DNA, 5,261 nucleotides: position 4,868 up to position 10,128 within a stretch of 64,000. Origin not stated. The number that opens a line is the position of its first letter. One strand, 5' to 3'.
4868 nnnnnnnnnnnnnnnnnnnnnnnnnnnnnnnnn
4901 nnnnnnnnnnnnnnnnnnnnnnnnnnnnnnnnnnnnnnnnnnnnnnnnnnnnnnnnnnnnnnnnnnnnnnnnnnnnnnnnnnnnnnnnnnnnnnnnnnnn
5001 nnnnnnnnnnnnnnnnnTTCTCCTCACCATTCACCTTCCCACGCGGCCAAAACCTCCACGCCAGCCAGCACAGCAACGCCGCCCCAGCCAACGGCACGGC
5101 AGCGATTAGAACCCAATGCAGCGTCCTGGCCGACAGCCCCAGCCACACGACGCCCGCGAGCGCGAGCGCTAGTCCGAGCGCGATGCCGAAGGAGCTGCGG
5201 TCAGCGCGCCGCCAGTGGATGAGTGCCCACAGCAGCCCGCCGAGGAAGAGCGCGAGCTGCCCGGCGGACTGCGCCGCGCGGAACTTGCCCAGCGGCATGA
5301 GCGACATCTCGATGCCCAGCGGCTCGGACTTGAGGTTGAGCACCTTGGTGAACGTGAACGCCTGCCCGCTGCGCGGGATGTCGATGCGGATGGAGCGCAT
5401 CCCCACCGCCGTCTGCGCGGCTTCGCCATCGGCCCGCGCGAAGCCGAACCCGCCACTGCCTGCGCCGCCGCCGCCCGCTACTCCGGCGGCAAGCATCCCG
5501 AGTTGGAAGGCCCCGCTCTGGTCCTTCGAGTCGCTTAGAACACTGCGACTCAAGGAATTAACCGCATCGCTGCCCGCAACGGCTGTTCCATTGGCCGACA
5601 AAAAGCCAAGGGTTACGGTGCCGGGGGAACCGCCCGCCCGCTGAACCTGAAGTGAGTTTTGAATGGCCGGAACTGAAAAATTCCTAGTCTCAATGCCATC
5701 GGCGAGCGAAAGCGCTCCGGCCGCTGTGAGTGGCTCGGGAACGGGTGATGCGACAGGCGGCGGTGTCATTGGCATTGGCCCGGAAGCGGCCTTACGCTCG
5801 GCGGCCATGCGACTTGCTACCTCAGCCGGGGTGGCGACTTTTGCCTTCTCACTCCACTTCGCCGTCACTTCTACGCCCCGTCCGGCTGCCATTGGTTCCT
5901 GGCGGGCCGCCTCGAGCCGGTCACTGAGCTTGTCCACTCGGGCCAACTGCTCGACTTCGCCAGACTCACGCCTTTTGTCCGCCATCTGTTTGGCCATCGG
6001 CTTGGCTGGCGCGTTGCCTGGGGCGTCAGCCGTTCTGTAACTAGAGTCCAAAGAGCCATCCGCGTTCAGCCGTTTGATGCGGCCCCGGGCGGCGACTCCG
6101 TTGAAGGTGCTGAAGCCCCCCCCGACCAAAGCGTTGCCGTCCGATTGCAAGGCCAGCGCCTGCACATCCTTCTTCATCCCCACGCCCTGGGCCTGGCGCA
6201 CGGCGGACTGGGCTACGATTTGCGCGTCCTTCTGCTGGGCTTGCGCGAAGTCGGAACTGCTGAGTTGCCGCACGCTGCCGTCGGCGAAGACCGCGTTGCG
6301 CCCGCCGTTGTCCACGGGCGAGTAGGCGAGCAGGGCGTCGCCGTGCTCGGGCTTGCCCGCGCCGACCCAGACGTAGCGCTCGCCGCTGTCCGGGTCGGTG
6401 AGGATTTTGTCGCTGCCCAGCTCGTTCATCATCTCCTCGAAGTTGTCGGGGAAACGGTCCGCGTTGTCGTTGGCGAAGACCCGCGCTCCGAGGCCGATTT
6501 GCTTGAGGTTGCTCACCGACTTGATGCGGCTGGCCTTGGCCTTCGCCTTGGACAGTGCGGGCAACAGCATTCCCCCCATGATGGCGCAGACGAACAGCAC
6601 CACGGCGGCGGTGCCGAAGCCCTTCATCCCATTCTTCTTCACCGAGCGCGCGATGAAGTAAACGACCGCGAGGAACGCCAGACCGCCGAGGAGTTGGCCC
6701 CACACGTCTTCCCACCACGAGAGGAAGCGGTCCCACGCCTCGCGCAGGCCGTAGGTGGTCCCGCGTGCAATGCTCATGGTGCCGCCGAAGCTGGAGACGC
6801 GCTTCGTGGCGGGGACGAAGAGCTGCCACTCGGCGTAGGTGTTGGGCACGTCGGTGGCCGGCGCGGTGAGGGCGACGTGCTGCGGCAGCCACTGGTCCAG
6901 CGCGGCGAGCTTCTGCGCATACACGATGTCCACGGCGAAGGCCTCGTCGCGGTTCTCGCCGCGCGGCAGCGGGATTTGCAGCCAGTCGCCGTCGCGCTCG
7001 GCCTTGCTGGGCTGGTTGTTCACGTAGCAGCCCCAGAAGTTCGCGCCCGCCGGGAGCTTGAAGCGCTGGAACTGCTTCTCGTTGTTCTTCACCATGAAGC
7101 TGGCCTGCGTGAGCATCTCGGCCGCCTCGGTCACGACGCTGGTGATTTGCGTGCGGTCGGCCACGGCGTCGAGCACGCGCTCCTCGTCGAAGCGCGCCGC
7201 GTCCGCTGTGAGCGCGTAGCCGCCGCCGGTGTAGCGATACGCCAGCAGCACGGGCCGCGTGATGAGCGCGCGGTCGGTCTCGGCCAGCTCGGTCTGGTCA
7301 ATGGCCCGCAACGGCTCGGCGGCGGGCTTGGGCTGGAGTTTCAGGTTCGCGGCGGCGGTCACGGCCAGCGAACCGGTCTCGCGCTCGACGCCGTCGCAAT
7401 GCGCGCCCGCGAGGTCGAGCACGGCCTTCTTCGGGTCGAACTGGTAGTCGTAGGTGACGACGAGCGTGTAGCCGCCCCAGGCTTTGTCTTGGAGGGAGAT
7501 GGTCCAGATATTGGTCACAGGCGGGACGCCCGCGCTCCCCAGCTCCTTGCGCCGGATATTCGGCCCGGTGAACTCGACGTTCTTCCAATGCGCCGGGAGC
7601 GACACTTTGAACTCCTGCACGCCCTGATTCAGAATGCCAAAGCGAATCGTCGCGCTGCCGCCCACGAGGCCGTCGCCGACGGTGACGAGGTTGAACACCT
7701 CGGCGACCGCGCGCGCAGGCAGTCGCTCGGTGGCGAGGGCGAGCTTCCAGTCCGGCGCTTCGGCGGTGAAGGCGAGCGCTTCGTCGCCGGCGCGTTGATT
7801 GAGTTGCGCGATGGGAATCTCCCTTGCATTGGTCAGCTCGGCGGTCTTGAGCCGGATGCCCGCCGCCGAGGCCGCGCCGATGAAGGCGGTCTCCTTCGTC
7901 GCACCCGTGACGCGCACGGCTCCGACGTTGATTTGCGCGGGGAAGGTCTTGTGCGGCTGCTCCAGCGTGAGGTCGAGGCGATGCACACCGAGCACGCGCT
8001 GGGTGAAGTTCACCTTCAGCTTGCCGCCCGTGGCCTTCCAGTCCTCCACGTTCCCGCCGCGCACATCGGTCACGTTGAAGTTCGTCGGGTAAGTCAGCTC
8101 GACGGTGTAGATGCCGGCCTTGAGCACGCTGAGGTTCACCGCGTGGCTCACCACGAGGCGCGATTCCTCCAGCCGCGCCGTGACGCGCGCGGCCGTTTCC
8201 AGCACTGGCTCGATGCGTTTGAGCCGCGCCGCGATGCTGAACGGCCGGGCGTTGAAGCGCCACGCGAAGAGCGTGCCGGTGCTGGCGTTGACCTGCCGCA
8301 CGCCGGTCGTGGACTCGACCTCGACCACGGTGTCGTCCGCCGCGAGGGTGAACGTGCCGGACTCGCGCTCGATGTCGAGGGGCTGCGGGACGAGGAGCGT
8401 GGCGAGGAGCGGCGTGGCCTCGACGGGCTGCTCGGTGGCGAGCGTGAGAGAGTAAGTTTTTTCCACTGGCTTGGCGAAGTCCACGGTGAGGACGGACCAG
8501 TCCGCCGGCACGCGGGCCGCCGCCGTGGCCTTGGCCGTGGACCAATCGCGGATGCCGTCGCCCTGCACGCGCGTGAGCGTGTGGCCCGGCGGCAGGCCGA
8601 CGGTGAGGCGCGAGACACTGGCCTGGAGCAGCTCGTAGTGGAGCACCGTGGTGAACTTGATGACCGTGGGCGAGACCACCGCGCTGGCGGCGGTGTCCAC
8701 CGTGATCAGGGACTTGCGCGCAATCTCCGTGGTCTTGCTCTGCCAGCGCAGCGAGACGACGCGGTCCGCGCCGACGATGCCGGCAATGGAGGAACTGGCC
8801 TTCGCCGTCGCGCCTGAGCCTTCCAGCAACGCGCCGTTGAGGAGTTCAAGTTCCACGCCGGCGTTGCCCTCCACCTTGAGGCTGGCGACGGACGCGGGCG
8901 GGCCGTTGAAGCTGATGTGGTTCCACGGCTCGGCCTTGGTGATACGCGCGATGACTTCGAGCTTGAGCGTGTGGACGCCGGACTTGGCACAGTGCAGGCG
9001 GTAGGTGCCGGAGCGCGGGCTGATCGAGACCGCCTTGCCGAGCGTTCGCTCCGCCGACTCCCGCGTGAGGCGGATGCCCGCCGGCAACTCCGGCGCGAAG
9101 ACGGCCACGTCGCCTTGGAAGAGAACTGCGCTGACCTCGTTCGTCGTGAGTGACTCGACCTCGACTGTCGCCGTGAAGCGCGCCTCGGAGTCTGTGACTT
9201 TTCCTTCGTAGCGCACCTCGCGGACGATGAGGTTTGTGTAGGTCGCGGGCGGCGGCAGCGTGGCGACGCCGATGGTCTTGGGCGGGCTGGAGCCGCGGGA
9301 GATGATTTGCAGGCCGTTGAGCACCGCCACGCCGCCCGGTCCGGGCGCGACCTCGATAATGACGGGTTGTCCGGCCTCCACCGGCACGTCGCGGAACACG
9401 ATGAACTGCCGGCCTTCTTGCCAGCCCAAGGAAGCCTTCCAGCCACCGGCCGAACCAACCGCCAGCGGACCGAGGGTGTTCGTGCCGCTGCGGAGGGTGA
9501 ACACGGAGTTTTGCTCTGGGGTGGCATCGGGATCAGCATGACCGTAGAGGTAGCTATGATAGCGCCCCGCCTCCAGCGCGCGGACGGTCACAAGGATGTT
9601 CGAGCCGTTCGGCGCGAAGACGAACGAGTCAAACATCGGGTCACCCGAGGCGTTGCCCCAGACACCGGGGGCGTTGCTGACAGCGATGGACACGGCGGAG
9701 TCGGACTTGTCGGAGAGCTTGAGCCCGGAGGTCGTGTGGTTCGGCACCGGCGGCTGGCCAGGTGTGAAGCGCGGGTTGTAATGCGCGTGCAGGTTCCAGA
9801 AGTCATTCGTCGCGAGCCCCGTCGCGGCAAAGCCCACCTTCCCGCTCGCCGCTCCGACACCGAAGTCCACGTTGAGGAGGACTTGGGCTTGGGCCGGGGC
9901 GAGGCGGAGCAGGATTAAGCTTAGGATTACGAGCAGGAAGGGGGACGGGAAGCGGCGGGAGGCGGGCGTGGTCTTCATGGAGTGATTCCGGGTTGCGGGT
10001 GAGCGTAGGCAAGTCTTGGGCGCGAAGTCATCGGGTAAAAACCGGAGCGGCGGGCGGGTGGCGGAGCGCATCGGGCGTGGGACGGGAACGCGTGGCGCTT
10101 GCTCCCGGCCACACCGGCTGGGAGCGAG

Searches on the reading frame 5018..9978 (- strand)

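Call 6: search_protein_families(library=pfam, proteins=[window:5018-9978:-], max_evalue=0.01)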
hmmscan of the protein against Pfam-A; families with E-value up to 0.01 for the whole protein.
window:5018-9978:- (1653 aa): 1 family
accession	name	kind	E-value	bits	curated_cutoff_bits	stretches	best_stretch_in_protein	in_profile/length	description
PF17164.10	DUF5122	-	1.7e-06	28.6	27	1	1278-1313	1-35/36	Domain of unknown function (DUF5122) beta-propeller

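Call 48: search_protein_families(library=ncbifam, proteins=[window:5018-9978:-], max_evalue=0.01)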
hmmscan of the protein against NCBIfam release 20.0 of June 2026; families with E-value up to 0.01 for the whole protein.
window:5018-9978:- (1653 aa): 2 families
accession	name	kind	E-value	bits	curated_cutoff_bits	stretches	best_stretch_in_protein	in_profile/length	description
TIGR02608.1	delta_60_rpt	domain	1.1e-05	25.2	76.5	1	1271-1315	2-45/55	delta-60 repeat domain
TIGR04294.2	pre_pil_HX9DG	domain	0.0025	17.6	19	1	1224-1240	6-22/22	H-X9-DG-CTERM domain-containing protein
